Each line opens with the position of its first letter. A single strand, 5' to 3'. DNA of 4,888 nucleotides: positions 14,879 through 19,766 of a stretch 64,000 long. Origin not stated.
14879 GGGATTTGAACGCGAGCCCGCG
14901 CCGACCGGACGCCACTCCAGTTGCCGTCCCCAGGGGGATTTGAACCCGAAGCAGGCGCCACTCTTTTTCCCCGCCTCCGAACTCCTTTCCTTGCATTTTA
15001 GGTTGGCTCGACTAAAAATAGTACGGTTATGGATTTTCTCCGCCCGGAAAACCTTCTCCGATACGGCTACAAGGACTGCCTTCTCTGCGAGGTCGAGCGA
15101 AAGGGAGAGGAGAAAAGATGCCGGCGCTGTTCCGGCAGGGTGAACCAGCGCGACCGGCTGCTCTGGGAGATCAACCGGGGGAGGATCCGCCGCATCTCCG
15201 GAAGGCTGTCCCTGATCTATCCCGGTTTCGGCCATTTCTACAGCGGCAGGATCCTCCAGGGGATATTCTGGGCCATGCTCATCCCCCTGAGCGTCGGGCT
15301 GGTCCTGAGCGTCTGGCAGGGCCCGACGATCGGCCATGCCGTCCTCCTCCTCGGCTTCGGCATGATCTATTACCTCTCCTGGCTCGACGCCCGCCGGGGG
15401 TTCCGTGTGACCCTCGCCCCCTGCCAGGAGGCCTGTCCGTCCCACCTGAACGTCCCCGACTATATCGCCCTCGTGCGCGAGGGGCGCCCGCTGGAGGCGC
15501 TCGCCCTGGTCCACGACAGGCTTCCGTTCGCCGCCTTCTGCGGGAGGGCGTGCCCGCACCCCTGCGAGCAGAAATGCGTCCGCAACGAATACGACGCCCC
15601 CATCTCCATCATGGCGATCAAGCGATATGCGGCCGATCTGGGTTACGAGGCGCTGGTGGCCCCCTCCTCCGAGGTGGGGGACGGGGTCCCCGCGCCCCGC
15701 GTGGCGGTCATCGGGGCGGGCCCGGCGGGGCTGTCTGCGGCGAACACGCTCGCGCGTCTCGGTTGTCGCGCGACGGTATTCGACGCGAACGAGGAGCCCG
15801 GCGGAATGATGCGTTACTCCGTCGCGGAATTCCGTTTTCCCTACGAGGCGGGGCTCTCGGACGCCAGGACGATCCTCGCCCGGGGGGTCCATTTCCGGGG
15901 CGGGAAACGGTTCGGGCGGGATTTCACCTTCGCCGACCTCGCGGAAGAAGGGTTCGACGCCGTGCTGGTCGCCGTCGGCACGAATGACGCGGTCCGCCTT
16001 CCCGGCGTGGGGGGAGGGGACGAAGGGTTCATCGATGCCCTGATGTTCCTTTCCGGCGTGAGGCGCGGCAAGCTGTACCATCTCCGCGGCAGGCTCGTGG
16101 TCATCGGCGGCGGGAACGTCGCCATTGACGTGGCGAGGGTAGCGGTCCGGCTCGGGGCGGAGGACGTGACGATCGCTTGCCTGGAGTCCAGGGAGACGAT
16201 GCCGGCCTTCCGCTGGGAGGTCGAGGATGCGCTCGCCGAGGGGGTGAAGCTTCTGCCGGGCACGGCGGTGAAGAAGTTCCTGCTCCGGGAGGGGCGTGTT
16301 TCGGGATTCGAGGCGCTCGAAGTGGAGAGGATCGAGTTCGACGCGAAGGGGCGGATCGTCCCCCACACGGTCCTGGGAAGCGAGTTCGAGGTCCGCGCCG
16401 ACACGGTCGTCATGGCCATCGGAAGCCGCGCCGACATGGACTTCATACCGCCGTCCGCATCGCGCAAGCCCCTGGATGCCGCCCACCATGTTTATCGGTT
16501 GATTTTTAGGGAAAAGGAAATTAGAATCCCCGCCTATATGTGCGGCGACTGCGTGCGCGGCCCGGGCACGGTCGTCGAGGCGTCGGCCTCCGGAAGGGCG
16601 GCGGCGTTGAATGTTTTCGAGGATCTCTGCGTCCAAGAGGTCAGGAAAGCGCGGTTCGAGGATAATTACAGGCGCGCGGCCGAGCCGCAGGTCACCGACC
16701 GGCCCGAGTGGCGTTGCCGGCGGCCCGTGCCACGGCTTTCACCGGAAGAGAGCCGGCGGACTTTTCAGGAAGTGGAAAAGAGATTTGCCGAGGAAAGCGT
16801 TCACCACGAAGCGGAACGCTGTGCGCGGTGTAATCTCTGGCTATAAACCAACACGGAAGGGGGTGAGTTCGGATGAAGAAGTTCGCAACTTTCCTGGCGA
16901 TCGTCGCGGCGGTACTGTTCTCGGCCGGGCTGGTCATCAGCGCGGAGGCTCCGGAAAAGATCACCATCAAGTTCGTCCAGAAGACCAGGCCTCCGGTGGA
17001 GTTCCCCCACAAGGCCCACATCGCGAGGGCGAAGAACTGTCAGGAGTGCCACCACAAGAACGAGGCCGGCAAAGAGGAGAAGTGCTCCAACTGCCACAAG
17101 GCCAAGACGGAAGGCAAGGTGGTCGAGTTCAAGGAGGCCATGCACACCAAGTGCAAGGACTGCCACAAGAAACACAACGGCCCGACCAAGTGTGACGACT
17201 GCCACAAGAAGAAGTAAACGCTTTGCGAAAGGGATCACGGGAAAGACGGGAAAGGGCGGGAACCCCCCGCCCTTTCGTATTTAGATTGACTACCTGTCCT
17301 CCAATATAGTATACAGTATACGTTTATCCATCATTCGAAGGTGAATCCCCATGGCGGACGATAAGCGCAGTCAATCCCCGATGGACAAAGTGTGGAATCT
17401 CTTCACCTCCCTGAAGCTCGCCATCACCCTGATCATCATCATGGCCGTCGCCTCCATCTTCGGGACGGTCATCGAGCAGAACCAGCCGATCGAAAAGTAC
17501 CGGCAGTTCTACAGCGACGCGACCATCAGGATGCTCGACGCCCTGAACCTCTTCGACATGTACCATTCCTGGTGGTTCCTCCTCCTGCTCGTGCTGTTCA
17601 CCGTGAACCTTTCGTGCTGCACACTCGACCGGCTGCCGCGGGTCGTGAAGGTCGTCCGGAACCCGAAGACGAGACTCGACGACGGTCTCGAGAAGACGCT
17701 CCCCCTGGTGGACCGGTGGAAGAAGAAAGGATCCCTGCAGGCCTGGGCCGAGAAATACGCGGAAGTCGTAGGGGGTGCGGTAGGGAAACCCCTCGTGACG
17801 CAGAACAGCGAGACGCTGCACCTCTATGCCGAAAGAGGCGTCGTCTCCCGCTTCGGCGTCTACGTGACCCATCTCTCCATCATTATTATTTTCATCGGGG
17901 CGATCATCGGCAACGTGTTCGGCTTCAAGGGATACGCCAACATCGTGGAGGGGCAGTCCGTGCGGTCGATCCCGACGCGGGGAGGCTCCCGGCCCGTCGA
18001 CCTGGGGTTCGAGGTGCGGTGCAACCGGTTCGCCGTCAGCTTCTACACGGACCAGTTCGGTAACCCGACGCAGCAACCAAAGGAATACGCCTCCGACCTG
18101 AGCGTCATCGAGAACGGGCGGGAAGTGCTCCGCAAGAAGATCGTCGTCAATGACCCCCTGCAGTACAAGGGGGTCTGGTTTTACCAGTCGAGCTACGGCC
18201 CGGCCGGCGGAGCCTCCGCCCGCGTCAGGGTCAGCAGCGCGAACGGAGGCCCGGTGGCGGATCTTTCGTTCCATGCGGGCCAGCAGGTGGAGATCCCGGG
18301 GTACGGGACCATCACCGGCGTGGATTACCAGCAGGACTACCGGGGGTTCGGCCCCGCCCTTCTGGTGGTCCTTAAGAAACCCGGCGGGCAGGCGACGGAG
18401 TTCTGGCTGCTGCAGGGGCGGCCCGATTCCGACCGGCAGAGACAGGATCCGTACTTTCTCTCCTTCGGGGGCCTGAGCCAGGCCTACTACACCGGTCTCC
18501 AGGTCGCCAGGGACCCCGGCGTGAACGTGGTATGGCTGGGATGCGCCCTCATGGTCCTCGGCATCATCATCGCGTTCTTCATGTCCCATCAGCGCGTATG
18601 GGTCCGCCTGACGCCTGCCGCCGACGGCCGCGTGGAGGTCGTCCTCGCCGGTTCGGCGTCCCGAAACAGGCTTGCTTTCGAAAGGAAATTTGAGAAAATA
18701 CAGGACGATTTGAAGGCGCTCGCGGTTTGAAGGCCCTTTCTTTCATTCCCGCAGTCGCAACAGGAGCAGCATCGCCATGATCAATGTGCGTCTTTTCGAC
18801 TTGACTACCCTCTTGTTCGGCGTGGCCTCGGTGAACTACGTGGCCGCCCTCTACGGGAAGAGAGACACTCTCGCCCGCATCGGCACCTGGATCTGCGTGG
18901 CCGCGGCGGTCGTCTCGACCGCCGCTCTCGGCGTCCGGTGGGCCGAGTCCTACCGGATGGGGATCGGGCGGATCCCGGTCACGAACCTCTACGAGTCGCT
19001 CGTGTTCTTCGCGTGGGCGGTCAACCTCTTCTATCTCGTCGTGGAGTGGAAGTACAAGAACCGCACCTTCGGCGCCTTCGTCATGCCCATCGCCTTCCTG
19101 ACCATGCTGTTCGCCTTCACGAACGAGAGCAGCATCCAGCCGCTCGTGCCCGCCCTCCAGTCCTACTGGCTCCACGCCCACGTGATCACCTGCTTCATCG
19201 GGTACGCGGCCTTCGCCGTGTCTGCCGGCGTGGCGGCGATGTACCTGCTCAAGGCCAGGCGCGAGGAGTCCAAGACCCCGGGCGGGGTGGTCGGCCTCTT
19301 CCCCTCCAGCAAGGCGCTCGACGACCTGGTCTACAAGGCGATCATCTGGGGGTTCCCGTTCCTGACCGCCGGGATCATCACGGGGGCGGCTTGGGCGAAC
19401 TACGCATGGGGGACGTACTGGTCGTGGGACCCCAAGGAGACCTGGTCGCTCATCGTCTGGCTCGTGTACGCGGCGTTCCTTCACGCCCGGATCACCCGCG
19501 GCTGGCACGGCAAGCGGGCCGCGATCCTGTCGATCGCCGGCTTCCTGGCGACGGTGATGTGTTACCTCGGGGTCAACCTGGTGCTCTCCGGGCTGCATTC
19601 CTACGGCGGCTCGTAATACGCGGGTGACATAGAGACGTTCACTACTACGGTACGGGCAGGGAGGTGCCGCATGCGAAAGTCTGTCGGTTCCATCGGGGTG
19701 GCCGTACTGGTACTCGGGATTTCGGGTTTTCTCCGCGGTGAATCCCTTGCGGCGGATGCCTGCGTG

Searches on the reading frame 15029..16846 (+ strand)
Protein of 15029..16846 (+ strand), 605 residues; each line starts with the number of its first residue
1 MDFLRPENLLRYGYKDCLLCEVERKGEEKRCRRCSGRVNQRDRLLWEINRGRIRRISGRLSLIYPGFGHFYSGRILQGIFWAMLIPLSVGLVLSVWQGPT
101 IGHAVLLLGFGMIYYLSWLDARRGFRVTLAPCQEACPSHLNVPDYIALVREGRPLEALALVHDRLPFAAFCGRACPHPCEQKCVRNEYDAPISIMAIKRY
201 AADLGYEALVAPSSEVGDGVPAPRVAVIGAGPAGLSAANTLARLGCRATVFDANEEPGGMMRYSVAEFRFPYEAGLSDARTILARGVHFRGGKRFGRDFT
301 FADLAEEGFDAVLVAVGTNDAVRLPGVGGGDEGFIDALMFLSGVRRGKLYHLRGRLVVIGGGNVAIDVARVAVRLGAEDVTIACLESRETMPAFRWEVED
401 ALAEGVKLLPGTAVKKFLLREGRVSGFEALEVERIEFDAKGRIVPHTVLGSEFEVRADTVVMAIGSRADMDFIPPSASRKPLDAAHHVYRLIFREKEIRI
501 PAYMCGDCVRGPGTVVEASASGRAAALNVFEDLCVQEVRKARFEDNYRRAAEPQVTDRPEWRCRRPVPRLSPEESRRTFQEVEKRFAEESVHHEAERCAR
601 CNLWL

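Call 7: search_protein_families(library=pfam, proteins=[window:15029-16846:+], max_evalue=0.0001)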
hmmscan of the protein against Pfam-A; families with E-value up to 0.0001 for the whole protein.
window:15029-16846:+ (605 aa): 11 families
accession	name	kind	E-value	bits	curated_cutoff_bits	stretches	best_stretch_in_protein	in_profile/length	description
PF07992.20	Pyr_redox_2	-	3.2e-25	89.6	26.1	1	224-522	2-291/291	Pyridine nucleotide-disulphide oxidoreductase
PF14691.11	Fer4_20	-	5.8e-21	74.8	25.8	1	120-205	20-108/113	Dihydroprymidine dehydrogenase domain II, 4Fe-4S cluster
PF00070.33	Pyr_redox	-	1.3e-11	45.3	22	1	224-258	1-35/82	Pyridine nucleotide-disulphide oxidoreductase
PF13450.12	NAD_binding_8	-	3e-09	37.4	21.9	1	227-273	1-48/68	NAD(P)-binding Rossmann-like domain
PF01262.27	AlaDh_PNT_C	-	4.1e-09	36.6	23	1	219-256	25-62/214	Alanine dehydrogenase/PNT, C-terminal domain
PF13738.12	Pyr_redox_3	-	2.5e-07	30.7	30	0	343-474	155-275/305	Pyridine nucleotide-disulphide oxidoreductase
PF01266.30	DAO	-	4.4e-06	26.9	27.9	1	224-264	1-42/353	FAD dependent oxidoreductase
PF03486.20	HI0933_like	-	1.1e-05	25.5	50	1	224-260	2-38/244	HI0933-like protein Rossmann domain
PF00890.30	FAD_binding_2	-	1.5e-05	24.8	20.4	0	225-266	2-43/414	FAD binding domain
PF01494.25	FAD_binding_3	-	2e-05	24.4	22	1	225-256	4-35/349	FAD binding domain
PF01593.30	Amino_oxidase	-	4.6e-05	23.3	19.8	0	233-276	2-44/443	Flavin containing amine oxidoreductase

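Call 88: search_protein_families(library=ncbifam, proteins=[window:15029-16846:+], max_evalue=0.00001)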
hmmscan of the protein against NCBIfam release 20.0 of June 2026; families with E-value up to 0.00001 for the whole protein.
window:15029-16846:+ (605 aa): 32 families (the best 25 are shown)
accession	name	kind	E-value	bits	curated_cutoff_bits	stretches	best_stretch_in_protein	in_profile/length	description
NF009410.0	PRK12771.1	subfamily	5.2e-111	372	516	1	128-601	46-511/566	NAD(P)-binding protein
NF009454.0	PRK12814.1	equivalog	3e-103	346.4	916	1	129-602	101-573/657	putative NADPH-dependent glutamate synthase small subunit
TIGR03315.1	Se_ygfK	equivalog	1.3e-74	251.3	835.3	1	128-538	443-845/1012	putative selenate reductase subunit YgfK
NF010590.0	PRK13984.1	equivalog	2.5e-74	250.5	946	1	129-529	195-602/611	putative oxidoreductase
NF009414.0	PRK12778.1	equivalog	1e-65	222.4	1103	1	119-533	326-749/752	bifunctional dihydroorotate dehydrogenase B NAD binding subunit/NADPH-dependent glutamate synthase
TIGR01318.1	gltD_gamma_fam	subfamily_domain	4e-64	216.9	482.95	1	120-531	38-463/467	glutamate synthase, small subunit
TIGR01316.1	gltA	equivalog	1.1e-62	212.3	471.75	1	121-529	25-445/449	NADPH-dependent glutamate synthase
NF009408.0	PRK12769.1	equivalog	1.1e-58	198.9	1003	1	131-539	235-657/659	formate-dependent uric acid utilization protein AegA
NF009451.0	PRK12809.1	equivalog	1.2e-55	189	1154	1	129-529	216-630/639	formate-dependent uric acid utilization protein YgfT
TIGR01317.1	GOGAT_sm_gam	subfamily_domain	2.1e-45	155.5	447.7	1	132-529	52-474/485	glutamate synthase small subunit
NF009413.0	PRK12775.1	equivalog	3.9e-41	140.8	1895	1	120-529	329-750/1006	putative trifunctional 2-polyprenylphenol hydroxylase/glutamate synthase subunit beta/ferritin domain-containing protein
NF009415.0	PRK12779.1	equivalog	6.5e-40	136.8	1519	1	133-536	211-629/944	putative bifunctional glutamate synthase subunit beta/2-polyprenylphenol hydroxylase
NF009409.0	PRK12770.1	subfamily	1.9e-37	129.2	343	1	224-531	20-348/360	putative glutamate synthase subunit beta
NF045663.1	diclust_near_Sec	equivalog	2e-28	98.9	530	1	129-320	17-201/759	pyridine nucleotide-disulfide oxidoreductase/dicluster-binding protein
NF045599.1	bili_reduct_long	exception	1.8e-16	59.6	750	1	222-469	381-602/641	bilirubin reductase, long form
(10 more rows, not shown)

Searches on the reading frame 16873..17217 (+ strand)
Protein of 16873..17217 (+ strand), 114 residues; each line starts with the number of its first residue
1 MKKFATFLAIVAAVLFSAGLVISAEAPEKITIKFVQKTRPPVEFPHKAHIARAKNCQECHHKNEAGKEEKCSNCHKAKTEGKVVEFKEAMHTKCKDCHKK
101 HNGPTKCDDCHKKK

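Call 7: search_protein_families(library=pfam, proteins=[window:16873-17217:+], max_evalue=0.0001)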
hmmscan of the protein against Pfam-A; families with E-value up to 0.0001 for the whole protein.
window:16873-17217:+ (114 aa): 1 family
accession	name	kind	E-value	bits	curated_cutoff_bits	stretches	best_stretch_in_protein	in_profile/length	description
PF02085.21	Cytochrom_CIII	-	5.9e-14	52.7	22.9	1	25-111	7-101/101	Class III cytochrome C family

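Call 88: search_protein_families(library=ncbifam, proteins=[window:16873-17217:+], max_evalue=0.00001)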
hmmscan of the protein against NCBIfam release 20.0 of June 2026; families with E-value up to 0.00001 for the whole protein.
window:16873-17217:+ (114 aa): 4 families
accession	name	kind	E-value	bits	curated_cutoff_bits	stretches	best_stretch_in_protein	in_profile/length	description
NF045722.1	c3_cytochr_TmcA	equivalog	1.8e-19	69.8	114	1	4-112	5-125/125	acidic tetraheme cytochrome c3 TmcA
NF043011.1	CytC7_Geobact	equivalog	3.3e-15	56.4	120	2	2-68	2-58/89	cytochrome c7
NF045784.1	9HemeCytC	equivalog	1.1e-09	38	640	1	39-113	61-134/328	nine-heme cytochrome c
NF045713.1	CxxCH_16_HmcA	equivalog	5.3e-09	35.2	400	1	29-112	286-369/541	sulfate respiration complex hexadecaheme cytochrome HmcA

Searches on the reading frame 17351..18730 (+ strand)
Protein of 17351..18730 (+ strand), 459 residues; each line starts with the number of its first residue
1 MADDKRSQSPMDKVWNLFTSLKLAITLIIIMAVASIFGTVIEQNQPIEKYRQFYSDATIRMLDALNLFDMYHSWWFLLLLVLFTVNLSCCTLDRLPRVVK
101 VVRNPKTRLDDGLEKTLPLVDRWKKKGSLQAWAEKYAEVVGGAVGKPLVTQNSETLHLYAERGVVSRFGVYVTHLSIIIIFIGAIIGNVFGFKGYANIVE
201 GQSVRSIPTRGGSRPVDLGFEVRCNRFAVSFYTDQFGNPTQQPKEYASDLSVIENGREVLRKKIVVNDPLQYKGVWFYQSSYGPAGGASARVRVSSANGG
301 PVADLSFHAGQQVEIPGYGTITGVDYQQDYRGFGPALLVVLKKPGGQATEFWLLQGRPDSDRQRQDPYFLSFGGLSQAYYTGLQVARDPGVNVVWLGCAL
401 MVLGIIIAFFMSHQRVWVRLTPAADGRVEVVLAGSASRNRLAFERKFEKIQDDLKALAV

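Call 3: search_protein_families(library=pfam, proteins=[window:17351-18730:+], max_evalue=0.01)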
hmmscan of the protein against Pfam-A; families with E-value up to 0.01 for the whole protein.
window:17351-18730:+ (459 aa): 1 family
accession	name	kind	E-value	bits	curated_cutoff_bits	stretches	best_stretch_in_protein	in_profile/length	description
PF05140.19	ResB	-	6.6e-107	358.7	24.6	2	21-348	1-317/486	ResB-like family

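Call 4: search_protein_families(library=ncbifam, proteins=[window:17351-18730:+], max_evalue=0.01)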
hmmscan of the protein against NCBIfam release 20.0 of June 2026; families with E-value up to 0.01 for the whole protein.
window:17351-18730:+ (459 aa): 0 families

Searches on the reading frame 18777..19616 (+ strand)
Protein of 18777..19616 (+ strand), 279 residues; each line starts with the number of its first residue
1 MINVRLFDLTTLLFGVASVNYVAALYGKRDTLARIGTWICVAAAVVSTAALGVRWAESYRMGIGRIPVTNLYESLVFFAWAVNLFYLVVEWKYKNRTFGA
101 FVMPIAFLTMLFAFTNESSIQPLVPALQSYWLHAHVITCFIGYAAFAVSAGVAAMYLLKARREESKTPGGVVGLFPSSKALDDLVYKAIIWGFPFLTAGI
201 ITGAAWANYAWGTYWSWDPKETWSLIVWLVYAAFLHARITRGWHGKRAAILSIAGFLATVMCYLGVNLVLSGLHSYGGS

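Call 3: search_protein_families(library=pfam, proteins=[window:18777-19616:+], max_evalue=0.01)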
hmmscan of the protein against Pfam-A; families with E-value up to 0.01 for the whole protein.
window:18777-19616:+ (279 aa): 1 family
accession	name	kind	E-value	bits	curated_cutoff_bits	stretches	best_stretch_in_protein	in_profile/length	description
PF01578.25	Cytochrom_C_asm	-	4e-57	193.7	29.9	1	69-274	2-212/212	Cytochrome C assembly protein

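Call 4: search_protein_families(library=ncbifam, proteins=[window:18777-19616:+], max_evalue=0.01)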
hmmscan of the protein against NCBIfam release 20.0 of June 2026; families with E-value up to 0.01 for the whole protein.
window:18777-19616:+ (279 aa): 5 families
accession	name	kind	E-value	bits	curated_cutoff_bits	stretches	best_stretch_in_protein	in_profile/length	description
TIGR03144.1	cytochr_II_ccsB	equivalog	8.7e-87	291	187.6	1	41-277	3-252/252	c-type cytochrome biogenesis protein CcsB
TIGR00353.1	nrfE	subfamily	1.2e-09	37.6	569.05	1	121-273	106-245/578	heme lyase CcmF/NrfE family subunit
TIGR03145.1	cyt_nit_nrfE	subfamily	2.5e-08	33.1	927.3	1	122-273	159-297/631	heme lyase NrfEFG subunit NrfE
NF007691.0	PRK10369.1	subfamily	2.6e-08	33.1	394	1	120-273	159-299/573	heme lyase NrfEFG subunit NrfE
TIGR01191.1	ccmC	subfamily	2.1e-07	31.1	186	1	191-269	55-136/184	heme ABC transporter permease CcmC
